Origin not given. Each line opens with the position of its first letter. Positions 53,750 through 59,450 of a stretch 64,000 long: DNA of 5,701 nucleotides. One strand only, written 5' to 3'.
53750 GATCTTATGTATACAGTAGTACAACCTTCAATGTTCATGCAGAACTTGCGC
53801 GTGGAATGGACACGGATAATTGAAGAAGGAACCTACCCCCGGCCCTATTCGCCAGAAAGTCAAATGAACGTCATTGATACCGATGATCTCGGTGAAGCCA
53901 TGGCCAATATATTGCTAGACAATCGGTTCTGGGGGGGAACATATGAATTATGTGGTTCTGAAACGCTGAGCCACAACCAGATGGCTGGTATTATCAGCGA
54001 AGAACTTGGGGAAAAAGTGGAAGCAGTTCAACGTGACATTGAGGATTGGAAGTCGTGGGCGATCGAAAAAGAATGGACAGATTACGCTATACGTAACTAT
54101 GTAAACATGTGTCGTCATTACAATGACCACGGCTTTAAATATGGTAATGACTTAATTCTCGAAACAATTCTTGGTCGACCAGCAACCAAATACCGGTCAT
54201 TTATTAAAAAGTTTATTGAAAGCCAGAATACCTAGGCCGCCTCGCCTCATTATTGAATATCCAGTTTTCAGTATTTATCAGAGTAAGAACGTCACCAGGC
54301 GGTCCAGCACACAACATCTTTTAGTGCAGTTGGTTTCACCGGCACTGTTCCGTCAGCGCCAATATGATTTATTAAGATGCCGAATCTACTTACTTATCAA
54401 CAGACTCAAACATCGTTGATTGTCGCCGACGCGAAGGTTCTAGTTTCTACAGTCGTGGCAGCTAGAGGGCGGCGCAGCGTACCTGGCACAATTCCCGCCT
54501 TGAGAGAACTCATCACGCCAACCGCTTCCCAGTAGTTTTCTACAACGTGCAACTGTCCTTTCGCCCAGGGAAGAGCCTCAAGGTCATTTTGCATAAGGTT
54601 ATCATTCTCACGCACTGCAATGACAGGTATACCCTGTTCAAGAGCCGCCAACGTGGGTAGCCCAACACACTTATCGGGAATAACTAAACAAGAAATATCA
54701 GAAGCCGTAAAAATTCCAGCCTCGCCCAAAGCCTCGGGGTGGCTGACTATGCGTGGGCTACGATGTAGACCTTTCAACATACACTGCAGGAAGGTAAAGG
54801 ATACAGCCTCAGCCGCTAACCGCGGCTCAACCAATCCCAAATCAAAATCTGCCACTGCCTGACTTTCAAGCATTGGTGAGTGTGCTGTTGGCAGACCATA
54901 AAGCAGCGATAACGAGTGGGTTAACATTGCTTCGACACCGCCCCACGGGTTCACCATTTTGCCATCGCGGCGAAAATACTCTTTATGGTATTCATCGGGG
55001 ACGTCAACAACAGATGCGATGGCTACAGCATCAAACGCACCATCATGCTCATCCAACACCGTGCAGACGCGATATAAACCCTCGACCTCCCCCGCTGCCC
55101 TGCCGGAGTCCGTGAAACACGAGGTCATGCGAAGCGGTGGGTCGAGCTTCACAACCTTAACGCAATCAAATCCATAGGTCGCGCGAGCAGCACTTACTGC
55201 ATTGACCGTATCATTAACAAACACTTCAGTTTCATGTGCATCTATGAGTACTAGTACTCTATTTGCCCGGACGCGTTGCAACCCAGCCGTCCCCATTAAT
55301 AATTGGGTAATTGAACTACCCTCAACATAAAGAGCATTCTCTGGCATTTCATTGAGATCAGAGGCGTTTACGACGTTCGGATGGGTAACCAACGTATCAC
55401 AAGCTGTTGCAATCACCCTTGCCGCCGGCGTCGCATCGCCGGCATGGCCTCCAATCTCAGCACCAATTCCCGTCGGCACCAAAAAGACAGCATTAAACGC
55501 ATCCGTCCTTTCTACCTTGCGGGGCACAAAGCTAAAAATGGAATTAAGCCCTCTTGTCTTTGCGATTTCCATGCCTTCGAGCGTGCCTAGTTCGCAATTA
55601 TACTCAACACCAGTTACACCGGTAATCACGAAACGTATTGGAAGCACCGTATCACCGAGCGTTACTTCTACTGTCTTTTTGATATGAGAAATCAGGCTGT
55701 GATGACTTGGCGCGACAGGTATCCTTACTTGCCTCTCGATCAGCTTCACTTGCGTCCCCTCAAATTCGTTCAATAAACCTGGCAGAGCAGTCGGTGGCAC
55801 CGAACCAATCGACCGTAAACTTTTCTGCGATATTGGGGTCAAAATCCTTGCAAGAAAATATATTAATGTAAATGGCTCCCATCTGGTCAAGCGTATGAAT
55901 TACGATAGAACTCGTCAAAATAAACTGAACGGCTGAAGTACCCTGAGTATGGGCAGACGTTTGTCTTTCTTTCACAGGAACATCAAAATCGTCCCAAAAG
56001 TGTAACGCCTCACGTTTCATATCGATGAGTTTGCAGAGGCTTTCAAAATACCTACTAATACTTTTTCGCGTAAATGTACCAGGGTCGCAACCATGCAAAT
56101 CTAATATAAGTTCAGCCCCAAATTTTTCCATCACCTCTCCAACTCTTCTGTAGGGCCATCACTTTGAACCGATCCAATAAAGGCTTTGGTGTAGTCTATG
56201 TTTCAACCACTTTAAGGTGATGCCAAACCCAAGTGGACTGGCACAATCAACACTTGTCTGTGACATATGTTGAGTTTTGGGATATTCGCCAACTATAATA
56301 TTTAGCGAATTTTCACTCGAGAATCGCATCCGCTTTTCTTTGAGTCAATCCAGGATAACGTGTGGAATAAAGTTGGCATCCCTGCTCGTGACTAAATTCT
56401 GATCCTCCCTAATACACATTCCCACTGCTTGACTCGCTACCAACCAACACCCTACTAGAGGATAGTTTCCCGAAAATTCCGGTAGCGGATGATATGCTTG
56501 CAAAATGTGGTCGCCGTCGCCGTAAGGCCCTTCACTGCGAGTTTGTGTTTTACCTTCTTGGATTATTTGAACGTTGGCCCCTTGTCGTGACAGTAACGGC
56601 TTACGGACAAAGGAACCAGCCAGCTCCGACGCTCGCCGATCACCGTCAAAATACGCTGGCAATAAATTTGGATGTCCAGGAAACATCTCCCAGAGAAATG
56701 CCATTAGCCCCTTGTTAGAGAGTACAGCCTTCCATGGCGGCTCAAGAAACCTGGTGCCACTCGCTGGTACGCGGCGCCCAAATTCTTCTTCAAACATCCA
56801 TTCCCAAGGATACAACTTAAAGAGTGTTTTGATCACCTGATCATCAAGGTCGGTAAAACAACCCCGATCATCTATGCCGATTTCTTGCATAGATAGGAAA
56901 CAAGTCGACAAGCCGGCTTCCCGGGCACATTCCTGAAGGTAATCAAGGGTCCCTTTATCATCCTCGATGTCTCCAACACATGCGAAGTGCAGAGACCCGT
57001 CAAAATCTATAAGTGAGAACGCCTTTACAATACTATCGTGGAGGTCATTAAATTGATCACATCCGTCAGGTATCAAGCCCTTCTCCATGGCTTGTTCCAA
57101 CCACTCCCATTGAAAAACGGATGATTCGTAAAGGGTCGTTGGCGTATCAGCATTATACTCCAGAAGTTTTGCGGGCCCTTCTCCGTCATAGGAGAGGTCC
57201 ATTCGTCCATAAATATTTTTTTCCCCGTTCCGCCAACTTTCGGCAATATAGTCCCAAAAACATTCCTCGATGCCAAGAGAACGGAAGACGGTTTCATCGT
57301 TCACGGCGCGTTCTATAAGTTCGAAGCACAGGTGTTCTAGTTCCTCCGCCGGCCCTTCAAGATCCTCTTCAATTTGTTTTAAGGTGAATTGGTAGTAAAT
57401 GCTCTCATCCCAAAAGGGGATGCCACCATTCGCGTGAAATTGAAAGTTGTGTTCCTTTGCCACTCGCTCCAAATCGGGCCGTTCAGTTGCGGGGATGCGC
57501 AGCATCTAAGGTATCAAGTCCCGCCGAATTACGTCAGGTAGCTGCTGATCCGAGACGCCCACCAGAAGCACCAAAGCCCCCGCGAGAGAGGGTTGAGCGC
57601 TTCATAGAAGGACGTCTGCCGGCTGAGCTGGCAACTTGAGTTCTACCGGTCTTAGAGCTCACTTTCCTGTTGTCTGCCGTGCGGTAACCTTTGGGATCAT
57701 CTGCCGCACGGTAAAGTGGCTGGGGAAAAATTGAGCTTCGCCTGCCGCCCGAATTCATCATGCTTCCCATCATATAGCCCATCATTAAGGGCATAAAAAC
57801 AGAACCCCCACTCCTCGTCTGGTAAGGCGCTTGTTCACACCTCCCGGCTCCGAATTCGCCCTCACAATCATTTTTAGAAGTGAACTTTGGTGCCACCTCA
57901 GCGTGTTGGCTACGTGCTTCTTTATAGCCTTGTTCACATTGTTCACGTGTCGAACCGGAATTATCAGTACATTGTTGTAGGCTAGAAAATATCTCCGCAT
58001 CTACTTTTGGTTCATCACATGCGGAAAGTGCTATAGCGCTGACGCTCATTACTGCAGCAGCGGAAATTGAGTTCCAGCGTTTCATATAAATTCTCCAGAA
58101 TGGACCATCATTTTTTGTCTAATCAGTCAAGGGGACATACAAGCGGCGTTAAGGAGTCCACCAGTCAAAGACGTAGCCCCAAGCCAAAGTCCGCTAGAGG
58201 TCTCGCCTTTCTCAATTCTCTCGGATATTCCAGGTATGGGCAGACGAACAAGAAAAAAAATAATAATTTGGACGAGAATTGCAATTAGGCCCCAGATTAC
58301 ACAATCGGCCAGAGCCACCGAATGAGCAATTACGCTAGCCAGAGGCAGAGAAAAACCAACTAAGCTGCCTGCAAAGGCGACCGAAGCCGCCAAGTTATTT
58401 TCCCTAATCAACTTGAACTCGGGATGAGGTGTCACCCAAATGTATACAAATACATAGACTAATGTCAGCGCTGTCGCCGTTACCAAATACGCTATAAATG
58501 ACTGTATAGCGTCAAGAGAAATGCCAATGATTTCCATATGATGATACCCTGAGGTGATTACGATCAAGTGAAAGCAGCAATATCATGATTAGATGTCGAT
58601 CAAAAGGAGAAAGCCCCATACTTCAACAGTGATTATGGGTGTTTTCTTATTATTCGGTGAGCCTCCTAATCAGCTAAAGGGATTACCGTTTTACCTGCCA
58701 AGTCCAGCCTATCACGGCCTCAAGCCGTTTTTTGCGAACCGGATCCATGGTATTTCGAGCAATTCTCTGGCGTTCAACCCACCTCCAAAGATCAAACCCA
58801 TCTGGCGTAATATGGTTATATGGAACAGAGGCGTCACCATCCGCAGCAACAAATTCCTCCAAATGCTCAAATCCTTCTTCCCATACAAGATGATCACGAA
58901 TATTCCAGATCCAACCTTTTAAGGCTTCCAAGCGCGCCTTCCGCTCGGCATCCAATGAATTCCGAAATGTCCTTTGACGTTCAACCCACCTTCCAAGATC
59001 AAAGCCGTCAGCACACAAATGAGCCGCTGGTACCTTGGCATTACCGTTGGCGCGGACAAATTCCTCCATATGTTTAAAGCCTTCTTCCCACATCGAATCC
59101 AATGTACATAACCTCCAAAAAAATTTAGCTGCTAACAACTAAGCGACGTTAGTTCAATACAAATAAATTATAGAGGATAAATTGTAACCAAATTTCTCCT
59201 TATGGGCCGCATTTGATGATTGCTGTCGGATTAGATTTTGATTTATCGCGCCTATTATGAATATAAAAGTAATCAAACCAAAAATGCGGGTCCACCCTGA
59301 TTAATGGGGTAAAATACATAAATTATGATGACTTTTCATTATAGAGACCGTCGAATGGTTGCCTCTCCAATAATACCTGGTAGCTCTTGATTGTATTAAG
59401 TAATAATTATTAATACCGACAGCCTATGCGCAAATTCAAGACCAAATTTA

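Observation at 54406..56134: Translationally coupled pair: divergent AdoMetDC-fold pyruvoyl enzyme plus a DUF3326-like protein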

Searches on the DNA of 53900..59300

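Call 84: search_rna_families(source=window, start=53900, end=59300, threshold=evalue, max_evalue=1)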
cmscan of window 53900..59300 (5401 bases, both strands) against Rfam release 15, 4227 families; matches with E-value up to 1: 0.
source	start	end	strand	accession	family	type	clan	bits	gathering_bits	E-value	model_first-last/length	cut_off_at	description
